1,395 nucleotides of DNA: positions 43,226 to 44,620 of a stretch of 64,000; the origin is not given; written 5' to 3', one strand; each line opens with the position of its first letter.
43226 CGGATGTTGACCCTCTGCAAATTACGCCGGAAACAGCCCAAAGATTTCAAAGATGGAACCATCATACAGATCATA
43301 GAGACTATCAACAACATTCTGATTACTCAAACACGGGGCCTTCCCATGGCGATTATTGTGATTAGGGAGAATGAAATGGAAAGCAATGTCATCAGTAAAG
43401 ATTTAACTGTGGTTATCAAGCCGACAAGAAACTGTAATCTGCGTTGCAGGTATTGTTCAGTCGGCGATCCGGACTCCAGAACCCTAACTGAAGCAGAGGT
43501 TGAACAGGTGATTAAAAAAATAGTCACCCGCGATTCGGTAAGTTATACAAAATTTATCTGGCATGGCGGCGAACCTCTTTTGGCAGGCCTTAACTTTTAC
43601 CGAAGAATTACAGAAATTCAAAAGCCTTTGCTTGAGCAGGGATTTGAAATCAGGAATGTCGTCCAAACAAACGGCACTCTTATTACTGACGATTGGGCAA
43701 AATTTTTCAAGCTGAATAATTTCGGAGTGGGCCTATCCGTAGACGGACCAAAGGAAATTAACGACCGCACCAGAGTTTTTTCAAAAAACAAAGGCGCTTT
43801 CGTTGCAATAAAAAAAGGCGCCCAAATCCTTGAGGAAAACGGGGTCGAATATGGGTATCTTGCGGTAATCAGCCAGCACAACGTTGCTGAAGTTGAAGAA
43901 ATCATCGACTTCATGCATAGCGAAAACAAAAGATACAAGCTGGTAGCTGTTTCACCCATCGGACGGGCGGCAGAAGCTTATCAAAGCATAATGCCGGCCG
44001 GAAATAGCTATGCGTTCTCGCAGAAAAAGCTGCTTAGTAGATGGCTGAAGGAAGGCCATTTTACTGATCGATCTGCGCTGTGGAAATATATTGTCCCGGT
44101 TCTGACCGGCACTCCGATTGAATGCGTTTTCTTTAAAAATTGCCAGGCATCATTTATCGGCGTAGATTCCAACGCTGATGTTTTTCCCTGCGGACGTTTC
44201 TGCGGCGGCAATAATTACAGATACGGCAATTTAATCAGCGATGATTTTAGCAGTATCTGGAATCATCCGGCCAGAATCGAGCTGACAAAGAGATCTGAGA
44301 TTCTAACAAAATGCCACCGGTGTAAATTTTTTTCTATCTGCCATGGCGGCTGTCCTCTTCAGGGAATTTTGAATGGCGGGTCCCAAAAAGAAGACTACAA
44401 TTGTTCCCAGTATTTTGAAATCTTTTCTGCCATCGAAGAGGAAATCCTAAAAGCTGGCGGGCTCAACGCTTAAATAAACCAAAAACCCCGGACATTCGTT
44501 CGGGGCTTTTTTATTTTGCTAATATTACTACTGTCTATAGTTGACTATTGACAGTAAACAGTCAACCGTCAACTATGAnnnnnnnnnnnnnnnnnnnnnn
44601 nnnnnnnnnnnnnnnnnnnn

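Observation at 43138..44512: Candidate RiPP locus: 75-aa His/Asp/Tyr-rich precursor immediately upstream of a radical SAM/SPASM maturase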

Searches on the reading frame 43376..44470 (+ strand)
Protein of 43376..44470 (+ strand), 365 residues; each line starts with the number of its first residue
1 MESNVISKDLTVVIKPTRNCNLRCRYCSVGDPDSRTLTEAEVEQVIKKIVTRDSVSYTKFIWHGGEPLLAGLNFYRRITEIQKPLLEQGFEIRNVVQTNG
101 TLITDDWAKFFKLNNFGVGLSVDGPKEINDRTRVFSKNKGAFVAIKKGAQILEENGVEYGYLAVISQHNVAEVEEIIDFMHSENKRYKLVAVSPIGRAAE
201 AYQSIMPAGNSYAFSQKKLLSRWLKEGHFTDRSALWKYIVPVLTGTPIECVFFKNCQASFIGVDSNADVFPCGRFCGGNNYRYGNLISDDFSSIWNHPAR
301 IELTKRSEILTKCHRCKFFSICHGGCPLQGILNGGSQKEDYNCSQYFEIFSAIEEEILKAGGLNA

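Call 3: search_protein_families(library=ncbifam, proteins=[window:43376-44470:+], max_evalue=0.01)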
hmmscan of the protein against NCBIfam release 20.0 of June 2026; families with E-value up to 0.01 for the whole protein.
window:43376-44470:+ (365 aa): 75 families (the best 25 are shown)
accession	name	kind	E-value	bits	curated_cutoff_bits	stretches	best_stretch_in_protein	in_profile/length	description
NF041298.1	rSAM_mat_DynA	equivalog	1.9e-83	280.4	450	1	10-358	1-354/356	dynobactin maturation radical SAM/SPASM protein DynA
TIGR03942.1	sulfatase_rSAM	equivalog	4.9e-68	229.8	349.45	1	12-357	2-357/363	anaerobic sulfatase maturase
NF038005.1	rSAM_mat_DarE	equivalog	1.9e-51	175.2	650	1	5-344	69-419/432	darobactin maturation radical SAM/SPASM protein DarE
NF010321.0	PRK13758.1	equivalog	2.2e-51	175.1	441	1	8-351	2-356/370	anaerobic sulfatase-maturase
NF041300.1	rSAM_mat_DarW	exception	3.1e-47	161.3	650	1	7-333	38-373/415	radical SAM/SPASM peptide maturase DarW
NF010308.0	PRK13745.1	equivalog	1.1e-45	156.4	484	2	6-187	9-197/412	anaerobic sulfatase-maturation protein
TIGR04083.1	rSAM_pep_methan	hypoth_equivalog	2e-41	142.1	300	1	12-356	2-342/376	TIGR04083 family peptide-modifying radical SAM enzyme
NF041718.1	rSAM_phane_AMC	equivalog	2.6e-39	135.3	425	1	10-182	6-177/362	cyclophane-forming radical SAM peptide maturase AmcB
TIGR04261.1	rSAM_GlyRichRpt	subfamily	2.6e-38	132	310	1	14-184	1-177/363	cyclophane-forming radical SAM/SPASM peptide maturase GrrM/OscB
NF047865.1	rSAM_PapB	equivalog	2.8e-37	128.7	340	1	17-333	10-323/330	PapB family radical SAM/SPASM ranthipeptide maturase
TIGR04163.1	rSAM_cobopep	equivalog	1.3e-31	109.8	375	1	10-348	64-410/428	peptide-modifying radical SAM enzyme CbpB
NF041707.1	rSAM_YhhB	equivalog_domain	3e-30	105.4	445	1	11-184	3-186/369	cyclophane-forming radical SAM/SPASM peptide maturase YhhB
TIGR04064.1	rSAM_nif11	equivalog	7.6e-26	90.8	518.7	2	17-148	85-220/459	nif11-like peptide radical SAM maturase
TIGR03978.1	rSAM_paired_1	equivalog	3.1e-25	88.9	370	1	13-357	86-451/466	His-Xaa-Ser system radical SAM maturase HxsB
TIGR03906.1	quino_hemo_SAM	equivalog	3.2e-25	88.7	453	1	11-326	95-414/467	quinohemoprotein amine dehydrogenase maturation protein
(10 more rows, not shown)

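Call 4: search_protein_families(library=pfam, proteins=[window:43376-44470:+], max_evalue=0.01)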
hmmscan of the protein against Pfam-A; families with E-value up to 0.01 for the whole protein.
window:43376-44470:+ (365 aa): 3 families
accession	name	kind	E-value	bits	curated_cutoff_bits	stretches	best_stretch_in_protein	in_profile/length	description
PF04055.27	Radical_SAM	-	1.2e-19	71.6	29.5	1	14-180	1-166/166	Radical SAM superfamily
PF13186.11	SPASM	-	9.2e-06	26.3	21.5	1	260-317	7-67/67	Iron-sulfur cluster-binding domain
PF13353.11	Fer4_12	-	0.006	17.3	22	0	18-105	13-96/137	4Fe-4S single cluster domain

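Call 5: find_homologous_proteins(query=window:43376-44470:+)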
Query window:43376-44470:+ (365 aa): 868 proteins with E <= 0.001 among 3074 candidates; the best 120 are listed.
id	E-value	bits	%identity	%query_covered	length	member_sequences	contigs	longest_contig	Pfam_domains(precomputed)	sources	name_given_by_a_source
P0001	1.7e-250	848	100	100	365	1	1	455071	PF13186.12,PF04055.28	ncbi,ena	-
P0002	1.7e-165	569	66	97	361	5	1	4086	PF04055.28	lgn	-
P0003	1.3e-162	559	65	98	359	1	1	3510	PF04055.28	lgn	-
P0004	5.5e-159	547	65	96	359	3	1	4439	PF13186.12,PF04055.28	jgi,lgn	jgi:uncharacterized protein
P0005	4.5e-157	541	63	98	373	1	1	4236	PF13186.12,PF04055.28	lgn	-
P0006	1.3e-155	536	64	98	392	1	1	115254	PF13186.12,PF04055.28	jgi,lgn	jgi:uncharacterized protein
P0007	1.4e-153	529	61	98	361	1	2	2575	PF13186.12,PF04055.28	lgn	-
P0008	2.1e-151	522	61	98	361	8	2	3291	PF13186.12,PF04055.28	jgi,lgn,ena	-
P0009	1.0e-146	507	60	96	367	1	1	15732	PF13186.12,PF04055.28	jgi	jgi:uncharacterized protein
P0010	1.4e-146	506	58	98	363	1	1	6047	PF13186.12,PF04055.28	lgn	-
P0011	2.1e-146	506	60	98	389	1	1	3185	PF13186.12,PF04055.28,PF13353.12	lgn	-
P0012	1.2e-145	503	58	98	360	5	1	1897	PF13186.12,PF04055.28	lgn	-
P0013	1.3e-142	493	60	96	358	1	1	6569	PF13186.12,PF04055.28,PF13353.12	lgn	-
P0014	5.2e-142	491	57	96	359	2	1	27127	PF13186.12,PF04055.28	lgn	-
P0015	2.9e-135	469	61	90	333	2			PF13186.12,PF04055.28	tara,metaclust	tara:strand:- start:1216 stop:2217 length:1002 start_codon:yes stop_codon:yes gene_type:complete|met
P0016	2.1e-134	466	54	98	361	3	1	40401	PF13186.12,PF04055.28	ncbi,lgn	-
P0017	2.0e-98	348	47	90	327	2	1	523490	PF13186.12,PF04055.28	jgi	jgi:uncharacterized protein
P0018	1.4e-90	322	44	95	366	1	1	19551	PF13186.12,PF04055.28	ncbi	ncbi:MAG: radical SAM protein [archaeon]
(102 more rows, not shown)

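Call 10: find_related_loci(query=A1, collection=genome_contigs, flank=4000)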
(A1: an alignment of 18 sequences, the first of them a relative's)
Query A1 (365 aa) in genome_contigs; peptide patterns used: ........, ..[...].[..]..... (x = any residue, [..] = any of these).
600 stretches matched a pattern (row limit reached: there are more); 588 encode a relative of the query (tblastn E <= 1e-3); the best 80 are kept; 80 distinct loci.
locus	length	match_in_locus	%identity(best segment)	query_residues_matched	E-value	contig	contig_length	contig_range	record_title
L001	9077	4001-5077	36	6-357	2e-72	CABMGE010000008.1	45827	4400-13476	uncultured archaeon isolate LFW-165_1 genome assembly, contig: LFW1651_16, whole genome shotgun sequence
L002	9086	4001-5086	32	1-359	9e-65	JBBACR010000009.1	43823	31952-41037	MAG: Candidatus Pacearchaeota archaeon isolate SO_2017_LW1_53 NODE_528_length_43823_cov_6.575979_LW64-88_2017, whole gen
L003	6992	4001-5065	35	10-357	2e-64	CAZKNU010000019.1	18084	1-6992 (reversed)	MAG TPA_asm: uncultured Methanosarcinales archaeon isolate binchicken_co191_55 genome assembly, contig: NODE_2192_length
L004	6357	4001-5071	35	8-357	6e-64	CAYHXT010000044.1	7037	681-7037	MAG TPA_asm: uncultured Methanosarcinales archaeon isolate ERP119705_co16_404 genome assembly, contig: NODE_8433_length_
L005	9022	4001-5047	33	10-357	3e-63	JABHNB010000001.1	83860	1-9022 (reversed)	MAG: archaeon isolate SI037S2_bin81 k141_1274162, whole genome shotgun sequence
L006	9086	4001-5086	31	7-361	1e-62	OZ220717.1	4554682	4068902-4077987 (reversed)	MAG: Pseudomonadales bacterium isolate e958075d-7ee5-44b9-87ba-8c9210635fca genome assembly, chromosome: 1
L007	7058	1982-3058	30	7-361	3e-62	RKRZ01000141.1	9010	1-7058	MAG: Gammaproteobacteria bacterium isolate PNGco_C_binVS27 scaffold_1394, whole genome shotgun sequence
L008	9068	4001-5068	30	10-361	3e-61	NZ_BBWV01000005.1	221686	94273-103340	Flavihumibacter petaseus NBRC 106054, whole genome shotgun sequence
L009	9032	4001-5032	33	10-357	5e-61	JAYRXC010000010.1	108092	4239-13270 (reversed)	MAG: Ignavibacteria bacterium isolate EBPR_ori4bin.22 k141_51709, whole genome shotgun sequence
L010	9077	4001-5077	32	10-363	3e-61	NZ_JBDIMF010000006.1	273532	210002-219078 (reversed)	Sphingomonas qilianensis strain CGMCC 1.15349 S15349_6, whole genome shotgun sequence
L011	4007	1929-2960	32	10-357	3e-60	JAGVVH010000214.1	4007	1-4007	MAG: Bacteroidetes bacterium isolate WAS_Bin_9 WAS_Bin_9_scaffold_17745, whole genome shotgun sequence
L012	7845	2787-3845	31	10-357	1e-59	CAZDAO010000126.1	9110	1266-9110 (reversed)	MAG TPA_asm: uncultured Nocardioides sp. isolate SRP329715_co2_19 genome assembly, contig: NODE_13514_length_9110_cov_10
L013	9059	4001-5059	31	9-357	1e-58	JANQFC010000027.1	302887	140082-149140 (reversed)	MAG: Chlamydiales bacterium isolate PL23a_bin.60 k99_4093742, whole genome shotgun sequence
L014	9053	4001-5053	31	13-357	1e-57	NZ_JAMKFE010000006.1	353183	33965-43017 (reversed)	Caldimonas mangrovi strain S2-27 Scaffold6, whole genome shotgun sequence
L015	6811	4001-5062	31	10-359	1e-57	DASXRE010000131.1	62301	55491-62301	MAG TPA_asm: Pyrinomonadaceae bacterium isolate SMAG_U4631 k141_2676929, whole genome shotgun sequence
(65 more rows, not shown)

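Call 11: find_related_loci(query=A1, collection=metagenome_contigs, flank=4000)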
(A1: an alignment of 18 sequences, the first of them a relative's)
Query A1 (365 aa) in metagenome_contigs; peptide patterns used: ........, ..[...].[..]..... (x = any residue, [..] = any of these).
600 stretches matched a pattern (row limit reached: there are more); 594 encode a relative of the query (tblastn E <= 1e-3); the best 80 are kept; 80 distinct loci.
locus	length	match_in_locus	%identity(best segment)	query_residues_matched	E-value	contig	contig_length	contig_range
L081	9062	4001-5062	57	6-358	2e-143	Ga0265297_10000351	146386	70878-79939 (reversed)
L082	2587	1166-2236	36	8-346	8e-70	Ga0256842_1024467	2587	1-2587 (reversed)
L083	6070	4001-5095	33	6-365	5e-65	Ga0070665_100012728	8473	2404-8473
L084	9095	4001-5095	33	6-365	6e-65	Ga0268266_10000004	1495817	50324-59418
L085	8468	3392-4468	34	8-359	5e-65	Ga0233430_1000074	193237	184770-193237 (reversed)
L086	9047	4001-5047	33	10-357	2e-63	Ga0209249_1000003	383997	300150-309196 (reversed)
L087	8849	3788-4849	34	10-357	3e-63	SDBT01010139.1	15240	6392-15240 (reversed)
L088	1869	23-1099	31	6-357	5e-64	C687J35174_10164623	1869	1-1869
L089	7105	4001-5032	32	10-357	2e-60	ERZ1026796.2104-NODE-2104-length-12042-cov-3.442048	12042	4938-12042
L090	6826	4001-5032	32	10-357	2e-60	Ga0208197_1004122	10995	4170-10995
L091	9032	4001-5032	33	10-357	3e-60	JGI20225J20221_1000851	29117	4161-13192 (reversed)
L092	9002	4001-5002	34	10-341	2e-59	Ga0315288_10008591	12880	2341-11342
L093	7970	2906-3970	33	8-360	1e-59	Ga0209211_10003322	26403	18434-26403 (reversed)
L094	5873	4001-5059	32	10-358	8e-59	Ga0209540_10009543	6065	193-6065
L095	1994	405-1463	33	8-357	3e-59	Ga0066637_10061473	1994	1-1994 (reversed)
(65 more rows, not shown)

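Call 13: find_encoding_contigs(protein=P0006, flank=4000, max_places=2)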
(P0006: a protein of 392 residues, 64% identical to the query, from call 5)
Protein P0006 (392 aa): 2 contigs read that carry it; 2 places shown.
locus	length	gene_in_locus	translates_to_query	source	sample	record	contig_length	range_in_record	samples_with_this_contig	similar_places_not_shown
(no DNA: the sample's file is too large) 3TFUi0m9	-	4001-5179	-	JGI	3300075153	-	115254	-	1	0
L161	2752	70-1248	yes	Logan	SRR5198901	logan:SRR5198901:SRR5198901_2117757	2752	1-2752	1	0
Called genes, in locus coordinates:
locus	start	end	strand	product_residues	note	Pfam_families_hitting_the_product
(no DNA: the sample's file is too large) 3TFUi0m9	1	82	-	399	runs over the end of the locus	PF00970:FAD_binding_6, PF00175:NAD_binding_1, PF08030:NAD_binding_6 (faint), PF01058:Oxidored_q6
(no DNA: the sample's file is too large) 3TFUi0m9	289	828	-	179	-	-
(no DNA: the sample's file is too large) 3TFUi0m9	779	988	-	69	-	PF01455:HupF_HypC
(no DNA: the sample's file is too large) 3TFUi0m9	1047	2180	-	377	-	PF07588:DUF1554 (weak), PF08308:PEGA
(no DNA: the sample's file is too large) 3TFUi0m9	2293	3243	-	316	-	PF01047:MarR (faint), PF13412:HTH_24 (weak), PF13404:HTH_AsnC-type (weak)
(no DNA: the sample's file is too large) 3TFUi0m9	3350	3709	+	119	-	-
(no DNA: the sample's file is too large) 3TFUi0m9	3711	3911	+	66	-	-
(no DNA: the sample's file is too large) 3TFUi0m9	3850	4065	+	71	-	-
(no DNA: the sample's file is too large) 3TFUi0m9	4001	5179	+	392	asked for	PF04055:Radical_SAM, PF13186:SPASM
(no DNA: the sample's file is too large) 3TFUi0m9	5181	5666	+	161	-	-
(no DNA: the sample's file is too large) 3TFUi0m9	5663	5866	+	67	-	-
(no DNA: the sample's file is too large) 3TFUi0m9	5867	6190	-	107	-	PF01155:HypA (weak)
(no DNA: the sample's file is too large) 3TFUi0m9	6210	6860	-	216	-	PF07853:DUF1648, PF13630:SdpI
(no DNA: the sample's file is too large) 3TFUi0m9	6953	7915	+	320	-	PF00579:tRNA-synt_1b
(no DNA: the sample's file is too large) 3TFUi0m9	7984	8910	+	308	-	PF24827:AstE_AspA_cat (weak)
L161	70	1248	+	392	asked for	PF04055:Radical_SAM, PF13186:SPASM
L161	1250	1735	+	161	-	-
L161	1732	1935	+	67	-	-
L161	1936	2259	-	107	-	PF01155:HypA (weak)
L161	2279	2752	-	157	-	?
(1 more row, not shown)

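Call 14: find_encoding_contigs(protein=P0016, flank=4000, max_places=2)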
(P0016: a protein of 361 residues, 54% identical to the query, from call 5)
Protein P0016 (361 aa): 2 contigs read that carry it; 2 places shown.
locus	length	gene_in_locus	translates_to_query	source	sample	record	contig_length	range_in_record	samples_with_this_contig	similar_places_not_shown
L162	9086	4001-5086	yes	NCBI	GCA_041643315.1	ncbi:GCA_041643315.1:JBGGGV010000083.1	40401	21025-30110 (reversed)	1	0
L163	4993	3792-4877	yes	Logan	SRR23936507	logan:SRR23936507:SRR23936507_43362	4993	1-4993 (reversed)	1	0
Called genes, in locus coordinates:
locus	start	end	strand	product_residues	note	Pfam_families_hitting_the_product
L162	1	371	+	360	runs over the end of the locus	PF21694:DNA_pol3_delta_C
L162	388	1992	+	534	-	PF13632:Glyco_trans_2_3 (weak)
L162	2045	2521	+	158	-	-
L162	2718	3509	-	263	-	PF01978:TrmB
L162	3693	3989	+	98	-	-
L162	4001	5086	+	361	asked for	PF04055:Radical_SAM, PF13186:SPASM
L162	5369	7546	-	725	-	PF17191:RecG_wedge, PF01336:tRNA_anti-codon, PF00270:DEAD, PF04851:ResIII, PF00271:Helicase_C, PF22590:Cas3-like_C_2, PF19833:RecG_dom3_C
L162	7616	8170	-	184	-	-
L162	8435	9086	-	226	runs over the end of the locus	-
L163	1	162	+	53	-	?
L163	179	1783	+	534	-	PF13632:Glyco_trans_2_3 (weak)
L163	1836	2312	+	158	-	-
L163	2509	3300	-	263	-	PF01978:TrmB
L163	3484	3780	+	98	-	-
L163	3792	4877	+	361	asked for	PF04055:Radical_SAM, PF13186:SPASM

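Call 16: find_encoding_contigs(protein=P0014, flank=4000, max_places=1)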
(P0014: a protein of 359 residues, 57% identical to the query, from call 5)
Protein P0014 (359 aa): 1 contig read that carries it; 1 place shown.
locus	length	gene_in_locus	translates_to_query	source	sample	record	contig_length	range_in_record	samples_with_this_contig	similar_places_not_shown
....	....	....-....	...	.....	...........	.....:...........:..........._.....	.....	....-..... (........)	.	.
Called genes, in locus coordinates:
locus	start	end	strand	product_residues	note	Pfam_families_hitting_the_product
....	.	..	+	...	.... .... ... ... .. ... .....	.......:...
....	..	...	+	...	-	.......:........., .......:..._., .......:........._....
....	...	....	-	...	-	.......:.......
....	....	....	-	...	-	-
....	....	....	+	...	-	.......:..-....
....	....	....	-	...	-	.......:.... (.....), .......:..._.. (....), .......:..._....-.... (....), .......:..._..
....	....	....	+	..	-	-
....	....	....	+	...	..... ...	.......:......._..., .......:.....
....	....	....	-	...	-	-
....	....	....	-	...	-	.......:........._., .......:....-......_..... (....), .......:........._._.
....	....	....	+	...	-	-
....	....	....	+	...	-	-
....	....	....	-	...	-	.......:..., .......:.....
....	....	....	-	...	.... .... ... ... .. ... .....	-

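Call 17: find_encoding_contigs(protein=P0009, flank=4000, max_places=1)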
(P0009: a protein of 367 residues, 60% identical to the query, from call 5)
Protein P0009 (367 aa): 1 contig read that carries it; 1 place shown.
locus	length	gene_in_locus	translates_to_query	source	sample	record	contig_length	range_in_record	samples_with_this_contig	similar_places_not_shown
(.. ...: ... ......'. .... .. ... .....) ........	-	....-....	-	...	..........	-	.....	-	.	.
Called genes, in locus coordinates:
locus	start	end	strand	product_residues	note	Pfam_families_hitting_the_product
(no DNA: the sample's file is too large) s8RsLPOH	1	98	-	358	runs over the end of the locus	PF00579:tRNA-synt_1b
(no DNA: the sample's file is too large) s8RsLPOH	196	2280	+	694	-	PF01835:MG2 (faint), PF00211:Guanylate_cyc (weak)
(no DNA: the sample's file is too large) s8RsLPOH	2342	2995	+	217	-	PF00702:Hydrolase, PF12710:HAD, PF13419:HAD_2, PF13242:Hydrolase_like (weak)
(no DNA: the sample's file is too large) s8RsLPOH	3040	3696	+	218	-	PF04967:HTH_10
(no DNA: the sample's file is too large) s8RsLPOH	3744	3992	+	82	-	-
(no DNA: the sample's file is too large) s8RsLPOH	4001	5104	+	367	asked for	PF04055:Radical_SAM, PF13186:SPASM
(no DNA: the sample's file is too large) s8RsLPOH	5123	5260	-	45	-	?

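Call 18: find_encoding_contigs(protein=P0017, flank=4000, max_places=1)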
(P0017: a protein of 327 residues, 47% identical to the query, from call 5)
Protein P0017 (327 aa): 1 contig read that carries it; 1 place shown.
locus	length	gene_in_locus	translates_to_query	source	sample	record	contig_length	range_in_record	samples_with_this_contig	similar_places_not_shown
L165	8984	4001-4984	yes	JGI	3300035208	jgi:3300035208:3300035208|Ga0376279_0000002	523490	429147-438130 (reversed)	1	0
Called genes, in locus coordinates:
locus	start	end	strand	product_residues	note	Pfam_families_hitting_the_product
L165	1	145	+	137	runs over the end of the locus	-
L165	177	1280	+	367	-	PF13489:Methyltransf_23, PF13649:Methyltransf_25 (weak), PF13847:Methyltransf_31 (faint), PF08241:Methyltransf_11 (faint), PF08242:Methyltransf_12 (faint)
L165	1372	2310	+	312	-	PF00892:EamA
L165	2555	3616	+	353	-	PF04055:Radical_SAM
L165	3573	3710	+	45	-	-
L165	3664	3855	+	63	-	-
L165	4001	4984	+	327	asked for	PF04055:Radical_SAM, PF13186:SPASM (weak)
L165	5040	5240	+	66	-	-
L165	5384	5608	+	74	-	-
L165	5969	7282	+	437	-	-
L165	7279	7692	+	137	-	PF05635:23S_rRNA_IVP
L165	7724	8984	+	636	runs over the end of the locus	PF01935:DUF87 (weak), PF10412:TrwB_AAD_bind, PF12696:TraG-D_C (weak)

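Call 19: find_encoding_contigs(protein=P0018, flank=4000, max_places=1)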
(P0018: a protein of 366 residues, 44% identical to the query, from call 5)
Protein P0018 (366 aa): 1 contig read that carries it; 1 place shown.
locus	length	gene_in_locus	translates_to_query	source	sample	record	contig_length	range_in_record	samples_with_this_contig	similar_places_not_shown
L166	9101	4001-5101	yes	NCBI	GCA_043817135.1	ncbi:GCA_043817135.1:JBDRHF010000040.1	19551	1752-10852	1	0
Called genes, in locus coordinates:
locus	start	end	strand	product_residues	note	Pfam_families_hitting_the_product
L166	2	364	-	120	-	PF01918:Alba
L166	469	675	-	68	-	PF00833:Ribosomal_S17e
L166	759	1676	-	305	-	-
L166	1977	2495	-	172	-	PF02778:tRNA_int_endo_N, PF01974:tRNA_int_endo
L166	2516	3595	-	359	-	PF01047:MarR (faint), PF08221:HTH_9 (faint), PF12802:MarR_2 (faint), PF13404:HTH_AsnC-type, PF13412:HTH_24, PF13730:HTH_36 (faint), PF13404:HTH_AsnC-type, PF13412:HTH_24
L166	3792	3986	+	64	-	-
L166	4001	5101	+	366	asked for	PF04055:Radical_SAM, PF13186:SPASM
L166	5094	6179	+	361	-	PF04055:Radical_SAM, PF13186:SPASM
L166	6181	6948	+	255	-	PF04467:DUF483 (faint)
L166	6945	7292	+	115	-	-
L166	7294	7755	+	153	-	-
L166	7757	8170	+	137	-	-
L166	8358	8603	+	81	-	-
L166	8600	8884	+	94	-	-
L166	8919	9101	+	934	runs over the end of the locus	PF00133:tRNA-synt_1, PF01406:tRNA-synt_1e (faint), PF09334:tRNA-synt_1g, PF13603:tRNA-synt_1_2, PF00293:NUDIX (weak), PF00133:tRNA-synt_1, PF09334:tRNA-synt_1g (weak), PF08264:Anticodon_1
